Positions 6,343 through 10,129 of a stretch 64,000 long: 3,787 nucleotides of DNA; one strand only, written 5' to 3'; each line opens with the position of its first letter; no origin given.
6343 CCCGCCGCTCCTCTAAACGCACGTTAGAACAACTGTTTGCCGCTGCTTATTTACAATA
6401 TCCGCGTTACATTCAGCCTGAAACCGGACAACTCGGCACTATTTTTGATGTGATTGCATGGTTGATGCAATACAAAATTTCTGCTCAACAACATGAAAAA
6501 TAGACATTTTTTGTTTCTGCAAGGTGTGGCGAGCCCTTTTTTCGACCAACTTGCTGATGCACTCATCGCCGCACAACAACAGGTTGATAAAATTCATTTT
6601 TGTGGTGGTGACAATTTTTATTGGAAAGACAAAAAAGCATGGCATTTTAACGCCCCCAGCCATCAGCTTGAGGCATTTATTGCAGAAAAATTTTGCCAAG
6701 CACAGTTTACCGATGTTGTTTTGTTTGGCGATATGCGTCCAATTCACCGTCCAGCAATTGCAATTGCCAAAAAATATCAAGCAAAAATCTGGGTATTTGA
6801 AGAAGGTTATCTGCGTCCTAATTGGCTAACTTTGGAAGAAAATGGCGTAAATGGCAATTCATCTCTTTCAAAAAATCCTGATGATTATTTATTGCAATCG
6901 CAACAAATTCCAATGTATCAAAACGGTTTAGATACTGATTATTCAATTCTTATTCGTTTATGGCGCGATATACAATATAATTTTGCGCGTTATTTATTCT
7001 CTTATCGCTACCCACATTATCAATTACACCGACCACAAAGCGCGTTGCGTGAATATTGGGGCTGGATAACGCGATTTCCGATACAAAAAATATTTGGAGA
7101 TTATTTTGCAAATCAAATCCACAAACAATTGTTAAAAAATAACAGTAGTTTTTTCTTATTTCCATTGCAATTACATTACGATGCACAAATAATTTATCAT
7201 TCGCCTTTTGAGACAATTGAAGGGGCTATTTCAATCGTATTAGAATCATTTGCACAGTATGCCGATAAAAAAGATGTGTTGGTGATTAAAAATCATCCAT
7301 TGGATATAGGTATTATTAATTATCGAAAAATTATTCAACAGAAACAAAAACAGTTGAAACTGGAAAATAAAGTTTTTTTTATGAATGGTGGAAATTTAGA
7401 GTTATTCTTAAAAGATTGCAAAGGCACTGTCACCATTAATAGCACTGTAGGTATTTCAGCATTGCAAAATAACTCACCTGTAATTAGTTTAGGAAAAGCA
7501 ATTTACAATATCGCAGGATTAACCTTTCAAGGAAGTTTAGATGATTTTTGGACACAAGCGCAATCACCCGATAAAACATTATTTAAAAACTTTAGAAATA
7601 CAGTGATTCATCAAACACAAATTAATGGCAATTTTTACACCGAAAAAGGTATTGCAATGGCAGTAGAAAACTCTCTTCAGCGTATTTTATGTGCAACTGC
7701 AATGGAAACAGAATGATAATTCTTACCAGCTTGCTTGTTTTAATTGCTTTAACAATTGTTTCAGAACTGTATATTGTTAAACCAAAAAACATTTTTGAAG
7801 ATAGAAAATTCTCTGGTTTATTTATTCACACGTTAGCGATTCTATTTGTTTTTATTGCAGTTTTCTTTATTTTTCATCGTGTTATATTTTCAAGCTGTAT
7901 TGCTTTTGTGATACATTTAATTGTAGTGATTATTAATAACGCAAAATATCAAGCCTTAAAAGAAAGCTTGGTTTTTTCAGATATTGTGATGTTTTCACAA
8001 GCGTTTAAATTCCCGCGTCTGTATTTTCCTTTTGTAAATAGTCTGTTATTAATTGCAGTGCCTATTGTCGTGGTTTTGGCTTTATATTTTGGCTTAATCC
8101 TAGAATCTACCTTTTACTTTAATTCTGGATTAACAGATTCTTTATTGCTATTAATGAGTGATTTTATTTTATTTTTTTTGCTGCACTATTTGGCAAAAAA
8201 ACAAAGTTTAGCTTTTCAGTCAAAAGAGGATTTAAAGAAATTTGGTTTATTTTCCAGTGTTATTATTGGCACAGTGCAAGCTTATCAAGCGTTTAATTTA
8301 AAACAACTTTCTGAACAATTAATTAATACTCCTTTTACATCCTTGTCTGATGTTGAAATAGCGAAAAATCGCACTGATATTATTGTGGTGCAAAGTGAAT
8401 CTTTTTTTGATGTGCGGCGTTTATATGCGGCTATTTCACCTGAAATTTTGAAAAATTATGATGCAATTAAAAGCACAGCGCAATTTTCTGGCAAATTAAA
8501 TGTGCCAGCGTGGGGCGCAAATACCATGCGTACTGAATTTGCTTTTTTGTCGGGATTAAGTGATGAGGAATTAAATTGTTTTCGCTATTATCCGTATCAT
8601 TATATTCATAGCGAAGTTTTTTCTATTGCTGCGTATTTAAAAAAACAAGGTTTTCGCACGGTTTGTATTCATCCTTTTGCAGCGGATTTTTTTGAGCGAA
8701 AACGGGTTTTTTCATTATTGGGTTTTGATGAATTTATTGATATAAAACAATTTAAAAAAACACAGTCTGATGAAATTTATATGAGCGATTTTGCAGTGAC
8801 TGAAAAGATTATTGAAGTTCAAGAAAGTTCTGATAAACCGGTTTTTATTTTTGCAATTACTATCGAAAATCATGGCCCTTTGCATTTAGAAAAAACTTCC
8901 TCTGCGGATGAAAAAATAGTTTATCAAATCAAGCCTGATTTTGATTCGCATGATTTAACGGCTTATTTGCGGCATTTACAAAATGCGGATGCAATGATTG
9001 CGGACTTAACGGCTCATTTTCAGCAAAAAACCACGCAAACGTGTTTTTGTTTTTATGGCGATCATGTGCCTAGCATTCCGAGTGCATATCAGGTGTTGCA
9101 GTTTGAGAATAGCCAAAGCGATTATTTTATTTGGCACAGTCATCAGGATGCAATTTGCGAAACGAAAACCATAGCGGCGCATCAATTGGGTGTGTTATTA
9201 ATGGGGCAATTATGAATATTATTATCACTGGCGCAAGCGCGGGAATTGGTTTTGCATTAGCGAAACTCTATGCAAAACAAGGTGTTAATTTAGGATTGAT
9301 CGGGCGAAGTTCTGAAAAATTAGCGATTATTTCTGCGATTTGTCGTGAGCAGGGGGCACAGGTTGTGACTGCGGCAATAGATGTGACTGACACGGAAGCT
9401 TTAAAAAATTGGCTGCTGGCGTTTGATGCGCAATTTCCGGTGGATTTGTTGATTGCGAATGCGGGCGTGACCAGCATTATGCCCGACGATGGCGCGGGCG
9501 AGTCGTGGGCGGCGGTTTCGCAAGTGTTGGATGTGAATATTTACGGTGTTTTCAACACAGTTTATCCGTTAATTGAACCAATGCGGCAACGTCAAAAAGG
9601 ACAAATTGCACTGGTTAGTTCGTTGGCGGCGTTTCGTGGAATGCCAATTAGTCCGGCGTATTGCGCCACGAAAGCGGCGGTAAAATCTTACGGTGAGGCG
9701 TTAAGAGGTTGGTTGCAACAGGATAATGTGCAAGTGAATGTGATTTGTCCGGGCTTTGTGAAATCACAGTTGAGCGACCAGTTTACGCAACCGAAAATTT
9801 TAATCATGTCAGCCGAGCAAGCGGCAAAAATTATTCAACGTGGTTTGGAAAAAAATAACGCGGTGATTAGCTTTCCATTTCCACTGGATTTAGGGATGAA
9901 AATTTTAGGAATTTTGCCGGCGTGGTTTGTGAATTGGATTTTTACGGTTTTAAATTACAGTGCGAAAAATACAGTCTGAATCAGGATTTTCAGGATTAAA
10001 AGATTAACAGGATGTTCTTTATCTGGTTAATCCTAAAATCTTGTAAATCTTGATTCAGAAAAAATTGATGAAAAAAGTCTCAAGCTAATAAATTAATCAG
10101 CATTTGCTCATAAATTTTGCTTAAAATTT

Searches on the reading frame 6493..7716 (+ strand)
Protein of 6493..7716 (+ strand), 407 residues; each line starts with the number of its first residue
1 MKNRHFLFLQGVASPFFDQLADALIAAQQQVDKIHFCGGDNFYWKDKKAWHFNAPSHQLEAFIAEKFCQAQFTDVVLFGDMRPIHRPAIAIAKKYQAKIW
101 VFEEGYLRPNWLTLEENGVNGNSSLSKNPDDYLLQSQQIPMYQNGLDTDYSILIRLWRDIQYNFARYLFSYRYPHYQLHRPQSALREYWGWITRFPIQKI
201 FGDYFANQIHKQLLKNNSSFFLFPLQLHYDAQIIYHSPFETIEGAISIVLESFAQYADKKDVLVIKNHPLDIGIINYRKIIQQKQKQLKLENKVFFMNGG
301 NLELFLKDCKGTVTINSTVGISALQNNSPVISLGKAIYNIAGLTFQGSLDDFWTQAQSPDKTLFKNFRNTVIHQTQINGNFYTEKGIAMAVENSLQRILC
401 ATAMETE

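Call 69: search_protein_families(library=pfam, proteins=[window:6493-7716:+], max_evalue=0.00001)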
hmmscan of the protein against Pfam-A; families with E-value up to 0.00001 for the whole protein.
window:6493-7716:+ (407 aa): 1 family
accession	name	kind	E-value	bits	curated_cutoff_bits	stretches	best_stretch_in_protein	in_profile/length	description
PF05159.20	Capsule_synth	-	9.7e-91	304.9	20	1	74-382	2-310/310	Capsule polysaccharide biosynthesis protein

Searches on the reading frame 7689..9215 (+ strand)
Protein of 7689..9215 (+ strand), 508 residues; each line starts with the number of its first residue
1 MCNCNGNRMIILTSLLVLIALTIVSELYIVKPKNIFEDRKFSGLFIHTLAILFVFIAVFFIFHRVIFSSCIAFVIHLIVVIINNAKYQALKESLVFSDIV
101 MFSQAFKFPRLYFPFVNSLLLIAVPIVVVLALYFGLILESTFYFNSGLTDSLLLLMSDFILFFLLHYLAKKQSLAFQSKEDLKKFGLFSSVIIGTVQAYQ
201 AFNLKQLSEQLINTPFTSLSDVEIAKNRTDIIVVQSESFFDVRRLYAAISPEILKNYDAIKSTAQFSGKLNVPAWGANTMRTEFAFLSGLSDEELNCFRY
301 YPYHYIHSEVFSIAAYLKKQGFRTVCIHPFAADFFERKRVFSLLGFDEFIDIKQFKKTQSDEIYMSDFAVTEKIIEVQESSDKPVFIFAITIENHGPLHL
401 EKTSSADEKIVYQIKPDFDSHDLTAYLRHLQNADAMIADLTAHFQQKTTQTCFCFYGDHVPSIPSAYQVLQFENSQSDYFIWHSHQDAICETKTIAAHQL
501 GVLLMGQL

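Call 69: search_protein_families(library=pfam, proteins=[window:7689-9215:+], max_evalue=0.00001)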
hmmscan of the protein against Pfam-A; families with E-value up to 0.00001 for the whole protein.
window:7689-9215:+ (508 aa): 1 family
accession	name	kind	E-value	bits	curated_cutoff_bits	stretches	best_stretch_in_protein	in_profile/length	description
PF00884.28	Sulfatase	-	1.2e-36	127.1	25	1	230-486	2-276/301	Sulfatase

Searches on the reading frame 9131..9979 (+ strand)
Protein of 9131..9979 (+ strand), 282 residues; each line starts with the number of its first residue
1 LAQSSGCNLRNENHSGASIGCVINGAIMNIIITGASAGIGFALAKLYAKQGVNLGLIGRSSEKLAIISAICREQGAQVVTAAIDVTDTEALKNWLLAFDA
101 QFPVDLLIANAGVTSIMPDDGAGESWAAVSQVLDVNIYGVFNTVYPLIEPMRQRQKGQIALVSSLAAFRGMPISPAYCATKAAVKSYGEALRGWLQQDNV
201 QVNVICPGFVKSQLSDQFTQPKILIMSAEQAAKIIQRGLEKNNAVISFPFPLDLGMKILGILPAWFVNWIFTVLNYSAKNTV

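Call 69: search_protein_families(library=pfam, proteins=[window:9131-9979:+], max_evalue=0.00001)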
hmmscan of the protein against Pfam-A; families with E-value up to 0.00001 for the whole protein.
window:9131-9979:+ (282 aa): 3 families
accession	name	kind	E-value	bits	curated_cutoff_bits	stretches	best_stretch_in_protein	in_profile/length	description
PF00106.31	adh_short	-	6.2e-43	147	26.6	1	30-219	3-191/195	short chain dehydrogenase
PF13561.12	adh_short_C2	-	2e-29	103.3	27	1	34-231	1-197/236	Enoyl-(Acyl carrier protein) reductase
PF08659.16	KR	-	1.7e-10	41.5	22.6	1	30-186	3-158/180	KR domain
